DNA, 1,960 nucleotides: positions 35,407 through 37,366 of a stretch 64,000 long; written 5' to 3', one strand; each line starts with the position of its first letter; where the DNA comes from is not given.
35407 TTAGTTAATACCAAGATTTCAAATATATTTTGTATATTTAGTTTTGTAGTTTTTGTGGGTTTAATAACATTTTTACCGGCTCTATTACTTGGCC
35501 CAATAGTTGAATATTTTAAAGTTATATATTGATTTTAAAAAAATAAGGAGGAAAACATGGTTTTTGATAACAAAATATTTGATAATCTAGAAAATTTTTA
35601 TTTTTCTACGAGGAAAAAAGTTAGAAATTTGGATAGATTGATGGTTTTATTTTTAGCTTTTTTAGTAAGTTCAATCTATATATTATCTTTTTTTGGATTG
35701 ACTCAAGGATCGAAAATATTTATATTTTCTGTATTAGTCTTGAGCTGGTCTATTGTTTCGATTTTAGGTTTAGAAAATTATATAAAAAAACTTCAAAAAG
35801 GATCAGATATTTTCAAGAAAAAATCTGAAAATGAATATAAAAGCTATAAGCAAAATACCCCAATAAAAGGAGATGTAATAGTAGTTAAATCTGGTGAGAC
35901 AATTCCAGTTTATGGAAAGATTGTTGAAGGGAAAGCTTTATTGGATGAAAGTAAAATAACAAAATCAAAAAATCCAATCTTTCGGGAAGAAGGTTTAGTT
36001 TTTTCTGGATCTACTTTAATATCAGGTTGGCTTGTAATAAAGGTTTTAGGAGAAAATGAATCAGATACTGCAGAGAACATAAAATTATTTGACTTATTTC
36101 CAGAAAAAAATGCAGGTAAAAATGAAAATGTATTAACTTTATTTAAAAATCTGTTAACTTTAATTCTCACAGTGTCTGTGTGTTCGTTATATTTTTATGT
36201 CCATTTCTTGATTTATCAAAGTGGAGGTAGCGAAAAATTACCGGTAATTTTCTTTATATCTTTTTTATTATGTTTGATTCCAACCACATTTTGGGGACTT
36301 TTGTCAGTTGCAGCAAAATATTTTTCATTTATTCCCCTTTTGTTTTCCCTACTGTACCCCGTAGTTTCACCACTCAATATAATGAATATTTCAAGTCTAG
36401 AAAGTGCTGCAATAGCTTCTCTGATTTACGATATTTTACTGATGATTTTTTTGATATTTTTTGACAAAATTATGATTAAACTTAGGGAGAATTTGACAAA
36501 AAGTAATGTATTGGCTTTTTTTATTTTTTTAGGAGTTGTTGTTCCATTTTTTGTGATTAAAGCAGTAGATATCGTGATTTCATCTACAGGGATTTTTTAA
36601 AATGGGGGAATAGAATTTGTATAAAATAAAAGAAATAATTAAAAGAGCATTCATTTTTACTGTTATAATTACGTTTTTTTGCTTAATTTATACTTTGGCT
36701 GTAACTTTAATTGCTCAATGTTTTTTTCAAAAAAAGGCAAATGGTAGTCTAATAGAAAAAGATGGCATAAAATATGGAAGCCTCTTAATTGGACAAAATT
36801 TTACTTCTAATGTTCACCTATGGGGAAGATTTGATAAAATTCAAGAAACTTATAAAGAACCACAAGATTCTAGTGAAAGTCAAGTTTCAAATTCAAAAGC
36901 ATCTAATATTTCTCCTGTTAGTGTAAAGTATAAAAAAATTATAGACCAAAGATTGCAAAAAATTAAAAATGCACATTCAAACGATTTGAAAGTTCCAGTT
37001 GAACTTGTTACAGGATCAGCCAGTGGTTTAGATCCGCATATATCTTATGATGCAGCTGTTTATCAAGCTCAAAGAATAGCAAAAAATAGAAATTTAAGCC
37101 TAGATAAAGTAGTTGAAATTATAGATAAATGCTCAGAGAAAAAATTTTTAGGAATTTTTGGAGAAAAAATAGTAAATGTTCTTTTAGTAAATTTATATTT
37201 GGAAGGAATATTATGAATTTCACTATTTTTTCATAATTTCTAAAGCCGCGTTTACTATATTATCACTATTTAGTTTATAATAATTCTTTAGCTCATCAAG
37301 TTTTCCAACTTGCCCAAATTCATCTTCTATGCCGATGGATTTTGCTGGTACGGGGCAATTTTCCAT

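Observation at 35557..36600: KdpB with a clean in-frame loss of the entire P-type ATPase catalytic core, between intact kdpA and kdpC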

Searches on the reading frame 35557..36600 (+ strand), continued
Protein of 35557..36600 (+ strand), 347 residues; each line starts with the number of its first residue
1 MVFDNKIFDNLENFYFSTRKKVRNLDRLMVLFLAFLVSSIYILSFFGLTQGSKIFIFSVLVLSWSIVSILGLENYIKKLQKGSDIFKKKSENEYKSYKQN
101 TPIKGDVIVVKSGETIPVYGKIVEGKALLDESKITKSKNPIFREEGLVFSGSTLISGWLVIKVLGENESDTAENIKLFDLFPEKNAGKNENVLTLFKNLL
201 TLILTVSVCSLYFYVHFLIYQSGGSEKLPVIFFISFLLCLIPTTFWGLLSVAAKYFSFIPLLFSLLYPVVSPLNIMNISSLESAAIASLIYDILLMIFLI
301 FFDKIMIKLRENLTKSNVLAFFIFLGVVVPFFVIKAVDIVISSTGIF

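Call 61: predict_structure(alignment_id=A5)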
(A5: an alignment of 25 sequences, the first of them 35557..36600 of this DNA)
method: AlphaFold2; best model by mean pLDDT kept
length: 347 residues; sequences in the alignment: 25
mean_pLDDT: 76.0   pTM: 0.65
mean pLDDT of the five models: 76.0, 75.4, 73.7, 73.6, 72.1
residues with pLDDT >= 90: 67; 70-90: 179; 50-70: 67; < 50: 34
segments of 3 or more residues with pLDDT < 50: 1-3, 82-93, 95-97, 176-187
pLDDT, mean of each block of 10 residues (from residue 1): 55 51 74 93 85 90 91 71 44 48 78 81 77 65 73 80 67 49 50 80 90 89 81 91 71 86 86 87 92 88 71 71 85 92 80
secondary structure, 60 per line:
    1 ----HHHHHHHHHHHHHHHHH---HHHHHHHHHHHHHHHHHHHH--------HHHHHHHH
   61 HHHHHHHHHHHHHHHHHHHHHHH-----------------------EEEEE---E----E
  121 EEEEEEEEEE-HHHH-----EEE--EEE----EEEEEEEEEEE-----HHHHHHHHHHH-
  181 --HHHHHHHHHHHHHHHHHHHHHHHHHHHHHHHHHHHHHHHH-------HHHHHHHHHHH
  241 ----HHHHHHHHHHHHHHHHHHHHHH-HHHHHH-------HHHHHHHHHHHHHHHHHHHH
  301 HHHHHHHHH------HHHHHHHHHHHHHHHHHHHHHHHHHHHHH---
elements in order: H5-21 H25-44 H53-83 E107-111 E120-130 H132-135 E141-143 E146-148 E153-163 H169-179 H183-222 H230-240 H245-266 H268-273 H281-309 H316-344
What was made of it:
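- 35629..35805 (+): KdpB' M1-M2 helical pair (residues 25-83). AF2 model helices 25-44 and 53-83, pLDDT 85-93 (call 61).
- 36289..36588 (+): M5-M7 bundle (residues 245-344). AF2 helices 245-273, 281-309 and 316-344 (call 61).
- Checked: The AF2 model shows helix 230-240, a 4-residue break, then helix 245-266 (call 61).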

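Call 66: fold_search(model_id=the predicted structure, library=pdb)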
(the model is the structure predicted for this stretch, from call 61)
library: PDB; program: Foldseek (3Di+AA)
matches with E <= 10: 309; with E <= 0.001: 66
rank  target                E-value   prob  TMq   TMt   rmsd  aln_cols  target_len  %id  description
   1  7lc6_B                5.1e-10  1.00  0.30  0.17  15.5       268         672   26  Cryo-EM Structure of KdpFABC in E2-P state with BeF3 (released 2021-01-27)
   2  7zrd_B                2.1e-09  1.00  0.30  0.17  13.8       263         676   26  Cryo-EM map of the WT KdpFABC complex in the E1-P tight conformation, stabilised with the inhibitor orthovanadate (released 2022-11-16)
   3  9oc4_B                2.6e-09  1.00  0.32  0.18  13.0       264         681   26  High-resolution cryo-EM structure of KdpFABC in the E1P-ADP state in lipid nanodisc (released 2025-05-21)
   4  9zwn_B                2.9e-09  1.00  0.32  0.17  15.6       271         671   25  High-resolution cryo-EM structure of KdpFABC in the E2P state in lipid nanodisc (released 2026-04-01)
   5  7bgy_B                2.9e-09  1.00  0.29  0.16  15.3       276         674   25  Cryo-EM Structure of KdpFABC in E2Pi state with MgF4 (released 2021-01-27)
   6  7lc3_B                5.1e-09  1.00  0.54  0.29  12.0       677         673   14  CryoEM Structure of KdpFABC in E1-ATP state (released 2021-01-27)
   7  7nnl_B                6.0e-09  1.00  0.29  0.17  13.1       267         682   24  Cryo-EM structure of the KdpFABC complex in an E1-ATP conformation loaded with K+ (released 2021-07-28)
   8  7nnp_B                6.7e-09  1.00  0.29  0.17  14.1       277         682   24  Rb-loaded cryo-EM structure of the E1-ATP KdpFABC complex. (released 2021-07-28)
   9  9zwk_B                1.7e-08  1.00  0.33  0.18  14.4       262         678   24  High-resolution cryo-EM structure of KdpFABC in the E1 state in lipid nanodisc (released 2026-04-01)
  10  5mrw_B                1.7e-08  1.00  0.29  0.16  13.1       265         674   25  Structure of the KdpFABC complex (released 2017-06-21)
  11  7zrj_B                1.9e-08  1.00  0.51  0.27  13.2       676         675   14  Cryo-EM structure of the KdpFABC complex in a nucleotide-free E1 conformation loaded with K+ (released 2022-11-16)
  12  7zrm_B                2.2e-08  1.00  0.32  0.18  14.3       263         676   23  Cryo-EM map of the unphosphorylated KdpFABC complex in the E1-P_ADP conformation, under turnover conditions (released 2022-11-16)
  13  7zre_B                4.0e-08  1.00  0.33  0.18  13.8       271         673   22  Cryo-EM map of the WT KdpFABC complex in the E1-P tight conformation, under turnover conditions (released 2022-11-16)
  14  6hra_B                9.3e-08  1.00  0.32  0.18  15.0       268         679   24  Cryo-EM structure of the KdpFABC complex in an E1 outward-facing state (state 1) (released 2018-12-05)
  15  7zrh_B                2.1e-07  1.00  0.33  0.18  13.4       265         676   24  Cryo-EM structure of the KdpFABC complex in a nucleotide-free E1 conformation loaded with K+ (released 2022-11-16)
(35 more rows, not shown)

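Call 75: find_encoding_contigs(protein=P0026, flank=7000, max_places=2)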
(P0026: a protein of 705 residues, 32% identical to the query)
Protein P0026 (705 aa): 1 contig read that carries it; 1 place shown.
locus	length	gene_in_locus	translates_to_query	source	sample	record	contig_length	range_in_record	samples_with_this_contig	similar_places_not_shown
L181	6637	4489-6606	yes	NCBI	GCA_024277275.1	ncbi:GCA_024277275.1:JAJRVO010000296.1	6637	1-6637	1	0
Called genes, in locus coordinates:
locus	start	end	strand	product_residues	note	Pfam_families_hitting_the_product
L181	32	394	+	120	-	PF00072:Response_reg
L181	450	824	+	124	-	PF00072:Response_reg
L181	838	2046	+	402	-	PF03979:Sigma70_r1_1, PF00140:Sigma70_r1_2, PF04542:Sigma70_r2, PF04539:Sigma70_r3, PF04545:Sigma70_r4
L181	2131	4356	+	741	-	PF00324:AA_permease, PF13520:AA_permease_2, PF21555:CCC_C_1st_pro, PF21554:CCC_C_2nd_pro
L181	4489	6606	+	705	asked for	PF00122:E1-E2_ATPase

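Call 76: find_encoding_contigs(protein=P0033, flank=7000, max_places=2)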
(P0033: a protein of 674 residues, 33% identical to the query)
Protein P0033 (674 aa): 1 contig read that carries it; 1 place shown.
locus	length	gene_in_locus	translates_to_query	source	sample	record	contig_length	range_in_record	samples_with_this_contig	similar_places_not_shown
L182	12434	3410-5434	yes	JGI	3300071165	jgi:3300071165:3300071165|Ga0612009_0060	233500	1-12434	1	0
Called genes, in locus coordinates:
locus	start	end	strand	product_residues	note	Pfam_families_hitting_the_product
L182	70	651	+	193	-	PF03193:RsgA_GTPase (weak), PF00009:GTP_EFTU (faint), PF00350:Dynamin_N (faint), PF01926:MMR_HSR1, PF02421:FeoB_N (weak)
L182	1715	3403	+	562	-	PF03814:KdpA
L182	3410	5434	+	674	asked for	PF00122:E1-E2_ATPase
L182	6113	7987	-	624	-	-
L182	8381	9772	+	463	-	PF02881:SRP54_N, PF00448:SRP54, PF01656:CbiA (weak), PF02978:SRP_SPB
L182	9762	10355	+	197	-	PF04355:BamE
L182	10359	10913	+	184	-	PF00486:Trans_reg_C (weak)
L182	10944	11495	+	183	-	PF01713:Smr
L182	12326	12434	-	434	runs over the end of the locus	PF12796:Ank_2 (weak), PF13637:Ank_4 (faint), PF13857:Ank_5 (faint), PF00023:Ank (faint), PF13606:Ank_3 (faint)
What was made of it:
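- Closest known: Sporadic motif-dead full-length KdpB homologues found in this session. Different: P0033 has kdpA but no kdpC (calls 75, 76).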

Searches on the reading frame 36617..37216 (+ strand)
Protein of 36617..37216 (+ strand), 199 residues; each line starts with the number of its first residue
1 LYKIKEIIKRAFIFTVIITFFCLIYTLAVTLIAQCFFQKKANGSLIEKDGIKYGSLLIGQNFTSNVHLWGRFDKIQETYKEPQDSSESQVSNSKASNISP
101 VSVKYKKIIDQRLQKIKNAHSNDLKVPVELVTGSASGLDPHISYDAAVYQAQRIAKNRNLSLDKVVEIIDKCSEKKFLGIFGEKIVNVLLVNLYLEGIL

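Call 3: search_protein_families(library=pfam, proteins=[window:36617-37216:+], max_evalue=1)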
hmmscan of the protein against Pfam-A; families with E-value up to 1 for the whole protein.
window:36617-37216:+ (199 aa): 2 families
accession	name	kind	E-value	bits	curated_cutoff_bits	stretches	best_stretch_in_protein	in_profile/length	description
PF02669.20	KdpC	-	5.7e-54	183.1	24.1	1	11-196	4-181/182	K+-transporting ATPase, c chain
PF11003.13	DUF2842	-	0.17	12.7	25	1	10-39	1-30/61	Protein of unknown function (DUF2842)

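Call 4: search_protein_families(library=ncbifam, proteins=[window:36617-37216:+], max_evalue=1)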
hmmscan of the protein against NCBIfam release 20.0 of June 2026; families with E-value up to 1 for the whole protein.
window:36617-37216:+ (199 aa): 12 families
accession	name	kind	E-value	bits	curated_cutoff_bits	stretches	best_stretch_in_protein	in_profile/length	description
NF001454.0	PRK00315.1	equivalog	4.9e-48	163.3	178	1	8-196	5-187/193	potassium-transporting ATPase subunit KdpC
TIGR00681.1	kdpC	equivalog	1.8e-47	161.8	152.55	1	10-196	8-185/187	K(+)-transporting ATPase subunit C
NF010603.0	PRK13999.1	equivalog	6.2e-44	150.2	320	1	8-196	5-196/201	K(+)-transporting ATPase subunit C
NF010600.0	PRK13995.1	equivalog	5.2e-40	137.2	311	1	4-195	4-200/210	K(+)-transporting ATPase subunit C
NF010606.0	PRK14002.1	equivalog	3.9e-39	134.4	263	1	5-196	2-183/186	K(+)-transporting ATPase subunit C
NF010607.0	PRK14003.1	subfamily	2.8e-38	131.3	268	1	3-196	3-190/195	K(+)-transporting ATPase subunit C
NF010605.0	PRK14001.1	equivalog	9e-33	113.9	369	1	12-196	13-187/189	K(+)-transporting ATPase subunit C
NF010601.0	PRK13997.1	equivalog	4.4e-31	108.2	319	1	7-198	11-191/193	K(+)-transporting ATPase subunit C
NF010604.0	PRK14000.1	equivalog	6.4e-28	97.7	342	1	9-196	6-183/185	K(+)-transporting ATPase subunit C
NF010602.0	PRK13998.1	equivalog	1.9e-26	92.6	378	1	8-196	4-182/186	K(+)-transporting ATPase subunit C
NF010599.0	PRK13994.1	equivalog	1.6e-25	89.8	355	2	120-196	141-217/226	potassium-transporting ATPase subunit C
TIGR00820.1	zip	subfamily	0.068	12.3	231.15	1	10-90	91-163/324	ZIP zinc/iron transport family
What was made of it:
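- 36617..37216 (+): kdpC (199 aa, TTG start preceded by GGGGGA). Fully canonical. Pfam KdpC 183 bits and TIGR00681 at 161.8 against a cut-off of 152.55 (calls 3, 4).
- On KdpFABC P-type ATPase complex: PF02669 at 183 bits and TIGR00681 at 161.8 against a cut-off of 152.55 (calls 3, 4).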
